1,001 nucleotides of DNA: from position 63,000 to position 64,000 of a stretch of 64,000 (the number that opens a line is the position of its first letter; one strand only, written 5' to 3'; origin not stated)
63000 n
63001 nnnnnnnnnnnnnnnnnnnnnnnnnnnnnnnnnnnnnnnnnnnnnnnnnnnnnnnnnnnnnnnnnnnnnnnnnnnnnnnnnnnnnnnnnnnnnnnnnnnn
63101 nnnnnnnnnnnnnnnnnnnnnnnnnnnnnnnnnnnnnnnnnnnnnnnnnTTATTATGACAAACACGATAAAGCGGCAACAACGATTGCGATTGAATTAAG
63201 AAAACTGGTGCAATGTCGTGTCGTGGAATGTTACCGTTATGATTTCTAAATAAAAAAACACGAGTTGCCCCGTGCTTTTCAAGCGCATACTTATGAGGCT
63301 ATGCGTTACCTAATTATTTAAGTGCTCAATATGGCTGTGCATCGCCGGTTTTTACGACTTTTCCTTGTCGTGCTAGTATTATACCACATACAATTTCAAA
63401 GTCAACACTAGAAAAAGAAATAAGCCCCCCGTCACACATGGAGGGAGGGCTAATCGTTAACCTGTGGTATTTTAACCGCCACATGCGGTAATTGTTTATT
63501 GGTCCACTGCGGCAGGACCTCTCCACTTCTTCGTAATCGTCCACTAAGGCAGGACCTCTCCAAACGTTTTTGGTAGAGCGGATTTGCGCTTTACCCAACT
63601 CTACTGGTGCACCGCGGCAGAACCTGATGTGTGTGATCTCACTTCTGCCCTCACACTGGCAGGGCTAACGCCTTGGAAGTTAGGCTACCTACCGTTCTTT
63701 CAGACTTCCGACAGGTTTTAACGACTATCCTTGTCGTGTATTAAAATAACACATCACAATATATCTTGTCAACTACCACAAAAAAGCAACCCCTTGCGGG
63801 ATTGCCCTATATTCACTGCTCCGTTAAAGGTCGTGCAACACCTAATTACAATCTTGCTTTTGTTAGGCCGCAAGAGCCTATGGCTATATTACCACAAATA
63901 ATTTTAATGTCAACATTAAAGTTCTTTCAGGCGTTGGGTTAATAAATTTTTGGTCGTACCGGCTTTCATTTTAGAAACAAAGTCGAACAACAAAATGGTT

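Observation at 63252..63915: Tandem array of three promoter- and terminator-delimited noncoding RNAs, two sharing an identical 5' hairpin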

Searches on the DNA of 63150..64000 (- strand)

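Call 4: search_rna_families(source=window, start=63150, end=64000, threshold=evalue, max_evalue=10, show_alignments=4)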
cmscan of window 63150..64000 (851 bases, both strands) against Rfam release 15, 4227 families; matches with E-value up to 10: 4.
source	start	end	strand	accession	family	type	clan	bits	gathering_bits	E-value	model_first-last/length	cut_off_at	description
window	63405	63489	-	RF02732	JA04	Gene; sRNA;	-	21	81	2.5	1-81/81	no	Aggregatibacter sRNA JA04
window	63278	63328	+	RF01099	PK-IAV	Cis-reg;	-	15.5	47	3.1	1-48/48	no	Pseudoknot of influenza A virus gene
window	63851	63957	+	RF00618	U4atac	Gene; snRNA; splicing;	CL00007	14.8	53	7.4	1-132/132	no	U4atac minor spliceosomal RNA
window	63390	63502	-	RF00260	HepC_CRE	Cis-reg;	-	11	140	3.4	1-176/176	no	Hepatitis C virus (HCV) cis-acting replication element (CRE)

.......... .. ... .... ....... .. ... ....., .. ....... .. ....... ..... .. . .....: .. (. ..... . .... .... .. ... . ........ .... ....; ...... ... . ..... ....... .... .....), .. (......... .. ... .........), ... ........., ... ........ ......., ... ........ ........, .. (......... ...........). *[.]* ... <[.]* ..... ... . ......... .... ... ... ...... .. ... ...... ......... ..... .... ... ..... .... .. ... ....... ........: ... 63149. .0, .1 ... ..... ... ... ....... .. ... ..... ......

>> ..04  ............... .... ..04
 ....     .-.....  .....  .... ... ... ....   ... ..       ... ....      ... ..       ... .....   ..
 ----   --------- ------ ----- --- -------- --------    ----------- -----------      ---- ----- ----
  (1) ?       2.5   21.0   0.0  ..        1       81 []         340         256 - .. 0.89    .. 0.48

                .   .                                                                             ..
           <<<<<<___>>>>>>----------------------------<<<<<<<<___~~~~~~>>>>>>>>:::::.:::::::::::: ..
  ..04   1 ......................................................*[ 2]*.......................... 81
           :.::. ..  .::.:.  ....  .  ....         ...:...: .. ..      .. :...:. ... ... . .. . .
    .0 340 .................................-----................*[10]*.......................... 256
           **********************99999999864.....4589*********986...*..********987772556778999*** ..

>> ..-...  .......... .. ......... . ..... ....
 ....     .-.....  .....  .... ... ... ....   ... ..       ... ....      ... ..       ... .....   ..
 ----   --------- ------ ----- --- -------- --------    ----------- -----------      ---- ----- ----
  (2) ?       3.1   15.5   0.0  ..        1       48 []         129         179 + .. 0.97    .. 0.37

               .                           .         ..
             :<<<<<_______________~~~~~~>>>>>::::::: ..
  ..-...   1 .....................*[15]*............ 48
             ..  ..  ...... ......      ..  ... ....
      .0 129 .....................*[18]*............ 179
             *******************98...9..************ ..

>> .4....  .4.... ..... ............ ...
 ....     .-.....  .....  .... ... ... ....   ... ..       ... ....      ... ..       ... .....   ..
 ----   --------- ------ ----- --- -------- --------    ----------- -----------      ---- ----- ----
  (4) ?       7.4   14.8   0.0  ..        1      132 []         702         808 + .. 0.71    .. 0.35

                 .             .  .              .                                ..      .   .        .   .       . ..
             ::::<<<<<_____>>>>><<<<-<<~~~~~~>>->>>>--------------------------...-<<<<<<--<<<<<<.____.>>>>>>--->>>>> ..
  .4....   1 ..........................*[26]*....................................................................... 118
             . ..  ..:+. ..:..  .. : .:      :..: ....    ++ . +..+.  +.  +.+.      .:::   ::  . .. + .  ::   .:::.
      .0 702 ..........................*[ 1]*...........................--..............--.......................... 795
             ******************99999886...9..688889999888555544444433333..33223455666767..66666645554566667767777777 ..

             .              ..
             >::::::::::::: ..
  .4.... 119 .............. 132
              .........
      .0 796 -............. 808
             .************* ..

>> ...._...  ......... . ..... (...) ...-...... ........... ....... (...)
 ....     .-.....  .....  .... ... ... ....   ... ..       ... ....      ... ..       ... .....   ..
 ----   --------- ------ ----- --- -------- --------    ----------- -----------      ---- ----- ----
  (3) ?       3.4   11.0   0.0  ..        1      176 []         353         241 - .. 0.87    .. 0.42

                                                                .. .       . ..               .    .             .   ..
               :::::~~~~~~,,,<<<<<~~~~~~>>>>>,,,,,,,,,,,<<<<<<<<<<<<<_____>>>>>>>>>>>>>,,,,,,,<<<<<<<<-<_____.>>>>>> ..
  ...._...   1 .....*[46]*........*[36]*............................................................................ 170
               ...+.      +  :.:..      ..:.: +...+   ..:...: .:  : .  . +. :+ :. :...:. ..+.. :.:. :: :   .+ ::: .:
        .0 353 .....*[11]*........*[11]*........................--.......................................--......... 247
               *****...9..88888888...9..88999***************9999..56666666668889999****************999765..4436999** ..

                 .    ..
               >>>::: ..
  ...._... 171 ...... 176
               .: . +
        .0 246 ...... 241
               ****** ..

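Call 24: search_dna_similar(query=window:63240-63930:-, collection=phages, mode=distant, max_evalue=0.01)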
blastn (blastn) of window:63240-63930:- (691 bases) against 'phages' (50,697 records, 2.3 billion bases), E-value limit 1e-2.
No match.

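Call 25: search_dna_similar(query=window:63240-63930:-, collection=plasmids, mode=distant, max_evalue=0.01)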
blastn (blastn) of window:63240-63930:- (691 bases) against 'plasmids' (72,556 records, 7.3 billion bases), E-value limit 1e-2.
No match.

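Call 111: build_rna_model(alignment_id=A2, structure=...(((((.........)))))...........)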
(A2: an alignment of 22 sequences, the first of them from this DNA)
Model R1 built from alignment A2 (22 sequences, 33 columns); structure: as given.
model positions 32; base pairs 5; branch points 0; effective number of sequences 22; information 1.146 bits per position. Calibrated on 0.2 Mb of random sequence (short: E-values are rough).
structure used (alignment columns):
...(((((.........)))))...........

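Call 112: search_with_rna_model(model_id=R1, sources=[window, L002, L003, L005, L006, L007, L009, L017, L018, L019, L020, L021, L022, L023, L024, L025, L026, L094, L095, L096, L097, L098, L099, L100, L101, L102, L103, L104, L105, L106, L107, L108, L109, L110, L111, L112, L113, L114, L115, L116, L117, L080, L085, L040, L065, L081, L054, L048, L077, L079, L091, L068, L049], max_evalue=1)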
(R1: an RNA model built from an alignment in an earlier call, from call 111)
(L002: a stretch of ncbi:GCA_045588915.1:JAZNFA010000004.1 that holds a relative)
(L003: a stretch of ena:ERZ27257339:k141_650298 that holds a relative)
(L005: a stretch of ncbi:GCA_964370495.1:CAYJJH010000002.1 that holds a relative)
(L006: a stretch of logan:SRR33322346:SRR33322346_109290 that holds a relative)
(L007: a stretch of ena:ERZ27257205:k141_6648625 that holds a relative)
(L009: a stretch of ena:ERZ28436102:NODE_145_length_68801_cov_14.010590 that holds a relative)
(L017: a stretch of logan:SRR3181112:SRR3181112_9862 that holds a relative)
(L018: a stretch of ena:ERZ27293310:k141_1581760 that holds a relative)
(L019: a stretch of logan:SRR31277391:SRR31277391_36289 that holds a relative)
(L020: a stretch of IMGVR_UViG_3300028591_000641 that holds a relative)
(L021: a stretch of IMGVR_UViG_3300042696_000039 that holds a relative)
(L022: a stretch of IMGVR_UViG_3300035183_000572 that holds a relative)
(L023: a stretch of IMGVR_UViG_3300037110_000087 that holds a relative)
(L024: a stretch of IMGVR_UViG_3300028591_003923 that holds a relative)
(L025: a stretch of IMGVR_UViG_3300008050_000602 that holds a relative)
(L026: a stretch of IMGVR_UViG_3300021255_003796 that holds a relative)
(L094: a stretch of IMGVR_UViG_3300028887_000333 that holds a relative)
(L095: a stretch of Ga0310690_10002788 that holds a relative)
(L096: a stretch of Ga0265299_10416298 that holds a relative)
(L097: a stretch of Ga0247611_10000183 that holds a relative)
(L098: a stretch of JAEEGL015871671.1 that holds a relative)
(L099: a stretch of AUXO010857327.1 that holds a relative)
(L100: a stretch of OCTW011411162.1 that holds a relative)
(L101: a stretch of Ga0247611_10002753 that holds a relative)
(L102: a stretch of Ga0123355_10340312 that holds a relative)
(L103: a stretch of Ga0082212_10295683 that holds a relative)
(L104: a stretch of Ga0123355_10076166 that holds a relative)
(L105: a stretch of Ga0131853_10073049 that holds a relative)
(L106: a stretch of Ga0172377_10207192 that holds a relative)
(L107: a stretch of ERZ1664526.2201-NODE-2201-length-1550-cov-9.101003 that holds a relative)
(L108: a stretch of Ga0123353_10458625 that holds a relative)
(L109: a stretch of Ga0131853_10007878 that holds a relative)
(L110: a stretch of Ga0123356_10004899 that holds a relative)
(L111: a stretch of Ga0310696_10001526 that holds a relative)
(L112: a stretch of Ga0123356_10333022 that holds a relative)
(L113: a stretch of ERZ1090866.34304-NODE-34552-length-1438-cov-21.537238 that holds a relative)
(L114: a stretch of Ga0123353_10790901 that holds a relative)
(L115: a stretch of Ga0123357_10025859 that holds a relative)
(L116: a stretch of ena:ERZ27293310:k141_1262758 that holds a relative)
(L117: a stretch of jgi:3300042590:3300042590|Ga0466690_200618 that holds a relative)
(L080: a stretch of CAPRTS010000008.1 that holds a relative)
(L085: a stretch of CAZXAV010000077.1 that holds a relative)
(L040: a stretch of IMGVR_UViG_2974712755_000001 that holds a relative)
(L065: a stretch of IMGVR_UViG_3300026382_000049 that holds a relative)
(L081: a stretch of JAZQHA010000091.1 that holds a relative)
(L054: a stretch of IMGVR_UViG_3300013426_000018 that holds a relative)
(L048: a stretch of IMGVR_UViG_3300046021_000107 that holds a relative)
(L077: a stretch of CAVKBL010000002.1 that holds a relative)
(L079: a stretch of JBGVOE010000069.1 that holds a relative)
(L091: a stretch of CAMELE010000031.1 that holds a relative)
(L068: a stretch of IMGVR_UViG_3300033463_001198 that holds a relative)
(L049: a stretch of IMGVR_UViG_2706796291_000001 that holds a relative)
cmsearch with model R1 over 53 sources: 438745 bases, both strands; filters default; matches with E-value up to 1: 39.
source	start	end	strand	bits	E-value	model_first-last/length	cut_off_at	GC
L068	9046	9077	-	45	4.1e-10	1-32/32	no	0.41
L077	2749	2780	+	43.7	9.5e-10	1-32/32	no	0.38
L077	3928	3959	-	42.8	1.8e-09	1-32/32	no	0.41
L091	1031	1062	-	42.5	2.2e-09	1-32/32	no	0.38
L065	867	898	-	40.7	7.2e-09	1-32/32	no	0.31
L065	731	762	-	40.6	7.6e-09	1-32/32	no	0.44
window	63343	63374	-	39.1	2e-08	1-32/32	no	0.5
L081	5013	5044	-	38.9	2.4e-08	1-32/32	no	0.44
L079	3585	3616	-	38.5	3.2e-08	1-32/32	no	0.41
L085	2901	2932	+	37.9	4.7e-08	1-32/32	no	0.47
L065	512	543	-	37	8.8e-08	1-32/32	no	0.34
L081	5121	5152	-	36.4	1.3e-07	1-32/32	no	0.44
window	63710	63740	-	36.4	1.3e-07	1-32/32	no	0.42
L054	9178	9208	+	35.7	2e-07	1-32/32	no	0.35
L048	1432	1462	-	34.5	4.5e-07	1-32/32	no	0.42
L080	1769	1799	+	34.4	4.7e-07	1-32/32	no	0.39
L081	3917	3947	-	34.2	5.7e-07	1-32/32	no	0.42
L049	5495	5525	+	33.5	8.7e-07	1-32/32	no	0.42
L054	8182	8212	+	33.5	8.9e-07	1-32/32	no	0.29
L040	9948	9980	-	33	1.2e-06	1-32/32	no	0.42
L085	3322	3352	-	32.5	1.7e-06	1-32/32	no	0.42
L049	923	954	+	23.3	0.00083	1-32/32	no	0.38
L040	9474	9504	-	16.9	0.058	1-32/32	no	0.39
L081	4367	4398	-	16.4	0.08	1-32/32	no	0.38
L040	9779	9814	-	15.5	0.15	1-32/32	no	0.5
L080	2578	2601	+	15.2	0.18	1-32/32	no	0.46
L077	5889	5922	-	14.5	0.3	1-32/32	no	0.24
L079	1202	1226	-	14.4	0.3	1-32/32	no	0.48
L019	3272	3292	+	14.2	0.37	1-32/32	no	0.33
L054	2057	2086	+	14.1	0.38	1-32/32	no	0.4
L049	7254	7284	+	13.8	0.48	1-32/32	no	0.16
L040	9895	9923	-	13.5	0.56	1-32/32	no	0.38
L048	937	980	-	13.2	0.7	1-32/32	no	0.45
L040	7459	7478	+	12.9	0.85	1-32/32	no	0.35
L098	191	220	-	12.9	0.87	1-32/32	no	0.33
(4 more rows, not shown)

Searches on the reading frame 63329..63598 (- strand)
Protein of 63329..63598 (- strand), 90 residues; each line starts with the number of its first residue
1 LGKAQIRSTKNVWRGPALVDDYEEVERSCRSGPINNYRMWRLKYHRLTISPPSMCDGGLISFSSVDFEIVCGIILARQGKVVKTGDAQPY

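Call 106: search_protein_families(library=pfam, proteins=[window:63329-63598:-], max_evalue=0.1)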
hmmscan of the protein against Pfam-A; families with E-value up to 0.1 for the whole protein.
window:63329-63598:- (90 aa): 0 families
